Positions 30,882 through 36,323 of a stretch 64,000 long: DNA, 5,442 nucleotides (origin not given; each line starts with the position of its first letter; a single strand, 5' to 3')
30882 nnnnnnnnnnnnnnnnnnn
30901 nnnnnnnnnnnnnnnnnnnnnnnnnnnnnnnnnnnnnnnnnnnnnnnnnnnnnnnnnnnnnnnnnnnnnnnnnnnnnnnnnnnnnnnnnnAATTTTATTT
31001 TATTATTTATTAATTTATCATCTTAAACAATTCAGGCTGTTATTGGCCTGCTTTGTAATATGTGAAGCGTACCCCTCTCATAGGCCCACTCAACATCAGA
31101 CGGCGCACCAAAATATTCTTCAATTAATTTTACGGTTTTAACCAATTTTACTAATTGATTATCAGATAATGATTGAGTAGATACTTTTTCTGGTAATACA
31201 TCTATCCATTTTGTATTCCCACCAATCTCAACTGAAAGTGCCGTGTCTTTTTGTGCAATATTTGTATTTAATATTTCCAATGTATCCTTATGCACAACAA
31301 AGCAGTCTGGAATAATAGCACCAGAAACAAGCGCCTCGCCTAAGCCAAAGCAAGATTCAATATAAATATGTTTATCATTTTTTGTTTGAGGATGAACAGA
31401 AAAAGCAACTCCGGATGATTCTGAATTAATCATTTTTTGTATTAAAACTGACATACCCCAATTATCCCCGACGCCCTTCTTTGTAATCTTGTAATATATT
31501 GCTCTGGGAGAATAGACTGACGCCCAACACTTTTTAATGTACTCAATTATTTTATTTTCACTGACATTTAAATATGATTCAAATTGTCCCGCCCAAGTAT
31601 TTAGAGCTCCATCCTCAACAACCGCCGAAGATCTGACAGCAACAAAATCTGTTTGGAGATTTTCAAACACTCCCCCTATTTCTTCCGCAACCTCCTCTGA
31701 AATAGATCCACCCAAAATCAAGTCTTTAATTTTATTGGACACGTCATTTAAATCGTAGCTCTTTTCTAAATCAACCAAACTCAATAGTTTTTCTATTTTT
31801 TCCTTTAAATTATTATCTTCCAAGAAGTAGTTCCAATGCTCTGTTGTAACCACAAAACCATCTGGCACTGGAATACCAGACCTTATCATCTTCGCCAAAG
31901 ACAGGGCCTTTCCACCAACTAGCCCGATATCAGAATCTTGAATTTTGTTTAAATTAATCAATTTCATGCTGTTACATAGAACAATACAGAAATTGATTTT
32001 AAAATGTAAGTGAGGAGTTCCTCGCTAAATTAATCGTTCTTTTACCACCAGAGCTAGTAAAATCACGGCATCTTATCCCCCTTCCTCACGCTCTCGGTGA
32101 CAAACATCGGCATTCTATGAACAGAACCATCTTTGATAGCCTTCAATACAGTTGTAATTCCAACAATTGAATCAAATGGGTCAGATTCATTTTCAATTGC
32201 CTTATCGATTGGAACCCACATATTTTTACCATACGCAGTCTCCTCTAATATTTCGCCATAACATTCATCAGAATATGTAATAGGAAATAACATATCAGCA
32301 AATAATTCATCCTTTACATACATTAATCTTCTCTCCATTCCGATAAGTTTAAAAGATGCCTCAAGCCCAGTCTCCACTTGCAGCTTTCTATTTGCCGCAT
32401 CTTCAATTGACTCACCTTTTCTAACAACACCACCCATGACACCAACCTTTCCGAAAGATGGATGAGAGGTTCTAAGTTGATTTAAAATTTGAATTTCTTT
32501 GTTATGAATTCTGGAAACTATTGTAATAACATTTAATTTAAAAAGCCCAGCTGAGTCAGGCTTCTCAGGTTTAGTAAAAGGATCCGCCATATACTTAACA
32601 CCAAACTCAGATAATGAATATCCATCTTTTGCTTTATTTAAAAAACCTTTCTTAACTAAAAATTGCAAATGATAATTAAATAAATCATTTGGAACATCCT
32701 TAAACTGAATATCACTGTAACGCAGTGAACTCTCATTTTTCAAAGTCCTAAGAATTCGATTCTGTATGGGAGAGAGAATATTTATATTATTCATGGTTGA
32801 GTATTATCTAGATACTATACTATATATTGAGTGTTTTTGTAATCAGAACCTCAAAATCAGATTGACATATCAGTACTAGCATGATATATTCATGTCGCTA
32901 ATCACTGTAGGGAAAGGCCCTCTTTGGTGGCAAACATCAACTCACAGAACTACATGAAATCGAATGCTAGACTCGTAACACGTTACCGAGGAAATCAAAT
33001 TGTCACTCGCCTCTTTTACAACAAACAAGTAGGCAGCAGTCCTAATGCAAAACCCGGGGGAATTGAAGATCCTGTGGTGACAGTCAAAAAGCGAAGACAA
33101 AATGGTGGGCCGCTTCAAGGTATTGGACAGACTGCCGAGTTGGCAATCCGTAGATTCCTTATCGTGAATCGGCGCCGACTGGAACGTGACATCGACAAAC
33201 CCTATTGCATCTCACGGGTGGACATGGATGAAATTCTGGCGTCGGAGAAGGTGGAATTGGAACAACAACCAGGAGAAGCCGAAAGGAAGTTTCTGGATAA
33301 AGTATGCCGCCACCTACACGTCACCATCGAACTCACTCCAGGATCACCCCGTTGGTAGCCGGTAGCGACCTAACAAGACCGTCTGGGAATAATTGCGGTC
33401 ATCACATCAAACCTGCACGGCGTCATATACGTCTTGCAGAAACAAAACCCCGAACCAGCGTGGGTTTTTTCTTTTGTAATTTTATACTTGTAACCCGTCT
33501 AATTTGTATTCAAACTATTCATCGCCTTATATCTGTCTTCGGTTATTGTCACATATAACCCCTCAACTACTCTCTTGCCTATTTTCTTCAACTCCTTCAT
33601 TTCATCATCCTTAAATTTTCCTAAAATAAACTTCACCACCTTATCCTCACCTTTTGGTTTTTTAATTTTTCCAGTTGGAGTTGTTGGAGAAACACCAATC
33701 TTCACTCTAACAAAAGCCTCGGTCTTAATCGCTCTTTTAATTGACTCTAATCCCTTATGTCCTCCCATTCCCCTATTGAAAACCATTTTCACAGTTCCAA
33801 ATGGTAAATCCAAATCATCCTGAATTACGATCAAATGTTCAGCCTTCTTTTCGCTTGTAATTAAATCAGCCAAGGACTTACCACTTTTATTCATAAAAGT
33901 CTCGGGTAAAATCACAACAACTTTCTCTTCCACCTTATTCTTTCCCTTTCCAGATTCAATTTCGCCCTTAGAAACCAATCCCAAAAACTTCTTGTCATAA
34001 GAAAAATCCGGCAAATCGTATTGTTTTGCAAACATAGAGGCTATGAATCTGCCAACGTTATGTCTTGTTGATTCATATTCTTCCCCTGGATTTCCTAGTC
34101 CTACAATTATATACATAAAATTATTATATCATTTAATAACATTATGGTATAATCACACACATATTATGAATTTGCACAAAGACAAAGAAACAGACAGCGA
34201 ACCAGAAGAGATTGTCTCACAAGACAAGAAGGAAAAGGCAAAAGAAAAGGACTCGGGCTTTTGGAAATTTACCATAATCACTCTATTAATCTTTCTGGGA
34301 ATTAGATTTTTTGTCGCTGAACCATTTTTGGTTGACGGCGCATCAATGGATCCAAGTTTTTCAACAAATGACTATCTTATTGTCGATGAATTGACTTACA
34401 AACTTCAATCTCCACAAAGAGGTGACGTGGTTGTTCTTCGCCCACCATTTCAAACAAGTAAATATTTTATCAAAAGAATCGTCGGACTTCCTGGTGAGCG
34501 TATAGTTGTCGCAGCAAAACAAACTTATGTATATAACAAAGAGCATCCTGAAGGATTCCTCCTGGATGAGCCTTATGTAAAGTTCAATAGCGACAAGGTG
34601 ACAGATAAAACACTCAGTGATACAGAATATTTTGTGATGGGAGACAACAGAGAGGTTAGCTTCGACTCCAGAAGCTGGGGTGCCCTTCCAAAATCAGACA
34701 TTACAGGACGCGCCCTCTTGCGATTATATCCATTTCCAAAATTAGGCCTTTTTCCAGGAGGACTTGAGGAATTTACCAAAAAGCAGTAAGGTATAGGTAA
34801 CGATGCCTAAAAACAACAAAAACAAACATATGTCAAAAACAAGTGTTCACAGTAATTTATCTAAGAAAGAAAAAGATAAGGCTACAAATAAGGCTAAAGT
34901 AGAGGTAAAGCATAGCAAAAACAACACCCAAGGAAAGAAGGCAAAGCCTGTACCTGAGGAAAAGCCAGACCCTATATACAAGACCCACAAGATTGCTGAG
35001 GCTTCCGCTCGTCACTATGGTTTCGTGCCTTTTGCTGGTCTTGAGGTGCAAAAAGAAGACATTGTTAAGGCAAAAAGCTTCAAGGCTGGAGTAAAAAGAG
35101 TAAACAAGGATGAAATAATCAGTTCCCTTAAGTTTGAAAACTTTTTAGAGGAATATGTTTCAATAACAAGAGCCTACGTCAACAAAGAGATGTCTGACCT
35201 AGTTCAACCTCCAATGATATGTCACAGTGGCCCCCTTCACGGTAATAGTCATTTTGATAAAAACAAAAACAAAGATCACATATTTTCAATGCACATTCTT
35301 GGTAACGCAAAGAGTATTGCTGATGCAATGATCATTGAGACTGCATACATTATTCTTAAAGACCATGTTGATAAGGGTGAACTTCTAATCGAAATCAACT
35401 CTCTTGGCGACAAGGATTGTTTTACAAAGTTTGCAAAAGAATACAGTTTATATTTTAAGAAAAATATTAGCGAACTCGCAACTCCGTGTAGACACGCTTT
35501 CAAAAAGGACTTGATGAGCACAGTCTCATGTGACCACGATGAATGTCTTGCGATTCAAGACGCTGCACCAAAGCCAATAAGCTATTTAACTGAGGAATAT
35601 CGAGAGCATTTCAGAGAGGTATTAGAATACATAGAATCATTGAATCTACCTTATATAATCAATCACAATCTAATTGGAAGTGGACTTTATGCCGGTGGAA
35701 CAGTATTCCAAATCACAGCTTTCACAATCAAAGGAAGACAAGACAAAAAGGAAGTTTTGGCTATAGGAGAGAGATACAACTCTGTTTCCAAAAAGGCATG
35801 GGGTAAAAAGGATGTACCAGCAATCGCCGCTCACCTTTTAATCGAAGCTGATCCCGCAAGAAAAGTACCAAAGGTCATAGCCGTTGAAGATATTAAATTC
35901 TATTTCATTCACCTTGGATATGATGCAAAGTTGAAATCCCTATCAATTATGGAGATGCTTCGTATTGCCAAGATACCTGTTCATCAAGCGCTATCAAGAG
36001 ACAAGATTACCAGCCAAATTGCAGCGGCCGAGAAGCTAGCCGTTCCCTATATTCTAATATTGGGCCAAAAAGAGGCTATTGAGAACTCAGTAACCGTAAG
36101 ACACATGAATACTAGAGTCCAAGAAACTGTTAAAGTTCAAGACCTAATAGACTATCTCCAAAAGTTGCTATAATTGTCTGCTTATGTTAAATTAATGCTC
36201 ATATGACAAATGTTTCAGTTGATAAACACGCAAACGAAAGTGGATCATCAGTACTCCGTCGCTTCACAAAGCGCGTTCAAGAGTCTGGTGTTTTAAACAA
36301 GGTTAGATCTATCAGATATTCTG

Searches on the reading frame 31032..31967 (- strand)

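Call 11: search_protein_families(library=pfam, proteins=[window:31032-31967:-], max_evalue=0.001)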
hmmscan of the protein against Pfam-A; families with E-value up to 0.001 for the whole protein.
window:31032-31967:- (311 aa): 1 family
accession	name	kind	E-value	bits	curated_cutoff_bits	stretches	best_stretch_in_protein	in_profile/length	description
PF01326.24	PPDK_N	-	5.3e-89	299.2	27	1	15-310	2-310/328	Pyruvate phosphate dikinase, AMP/ATP-binding domain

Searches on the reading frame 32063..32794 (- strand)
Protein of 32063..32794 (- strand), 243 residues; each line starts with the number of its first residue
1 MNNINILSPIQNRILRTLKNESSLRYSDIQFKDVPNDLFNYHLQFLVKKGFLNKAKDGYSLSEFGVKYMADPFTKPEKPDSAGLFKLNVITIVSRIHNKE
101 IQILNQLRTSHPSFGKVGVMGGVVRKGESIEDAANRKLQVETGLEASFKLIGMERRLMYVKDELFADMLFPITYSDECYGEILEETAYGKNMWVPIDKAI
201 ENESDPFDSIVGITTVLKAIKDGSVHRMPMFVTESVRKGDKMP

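Call 11: search_protein_families(library=pfam, proteins=[window:32063-32794:-], max_evalue=0.001)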
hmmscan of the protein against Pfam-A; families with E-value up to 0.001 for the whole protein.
window:32063-32794:- (243 aa): 2 families
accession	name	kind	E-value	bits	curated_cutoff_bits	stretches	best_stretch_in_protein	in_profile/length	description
PF00293.34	NUDIX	-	3.2e-07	30.9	21.1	1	96-199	10-118/134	NUDIX domain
PF24038.1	DUF7347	-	1.6e-05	25.5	27.6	1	13-67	15-72/77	Domain of unknown function (DUF7347)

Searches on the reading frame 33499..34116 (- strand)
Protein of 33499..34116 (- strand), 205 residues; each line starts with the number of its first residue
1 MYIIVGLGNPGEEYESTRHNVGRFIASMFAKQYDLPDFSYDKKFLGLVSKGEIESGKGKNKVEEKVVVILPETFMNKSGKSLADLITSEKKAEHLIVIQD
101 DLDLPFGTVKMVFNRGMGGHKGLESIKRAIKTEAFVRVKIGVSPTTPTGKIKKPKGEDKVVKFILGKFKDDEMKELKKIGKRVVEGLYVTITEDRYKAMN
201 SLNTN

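Call 11: search_protein_families(library=pfam, proteins=[window:33499-34116:-], max_evalue=0.001)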
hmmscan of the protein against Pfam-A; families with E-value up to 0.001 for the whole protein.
window:33499-34116:- (205 aa): 1 family
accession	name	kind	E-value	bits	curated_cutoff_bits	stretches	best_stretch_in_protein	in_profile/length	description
PF01195.25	Pept_tRNA_hydro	-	1.6e-46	158.9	27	1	3-203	1-183/183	Peptidyl-tRNA hydrolase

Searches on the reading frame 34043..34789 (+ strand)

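Call 11: search_protein_families(library=pfam, proteins=[window:34043-34789:+], max_evalue=0.001)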
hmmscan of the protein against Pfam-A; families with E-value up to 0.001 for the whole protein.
window:34043-34789:+ (248 aa): 2 families
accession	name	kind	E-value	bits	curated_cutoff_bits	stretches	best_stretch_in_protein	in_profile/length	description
PF10502.14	Peptidase_S26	-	2.9e-43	148.2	22.9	1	74-228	5-167/168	Signal peptidase, peptidase S26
PF00717.28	Peptidase_S24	-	0.00092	19.3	23.3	0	97-157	40-92/116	Peptidase S24-like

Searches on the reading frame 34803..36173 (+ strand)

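Call 11: search_protein_families(library=pfam, proteins=[window:34803-36173:+], max_evalue=0.001)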
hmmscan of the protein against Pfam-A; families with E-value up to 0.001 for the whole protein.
window:34803-36173:+ (456 aa): 1 family
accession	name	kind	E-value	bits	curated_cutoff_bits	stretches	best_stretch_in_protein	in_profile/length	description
PF03129.25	HGTP_anticodon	-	1.5e-15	57.6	21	1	378-454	17-93/94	Anticodon binding domain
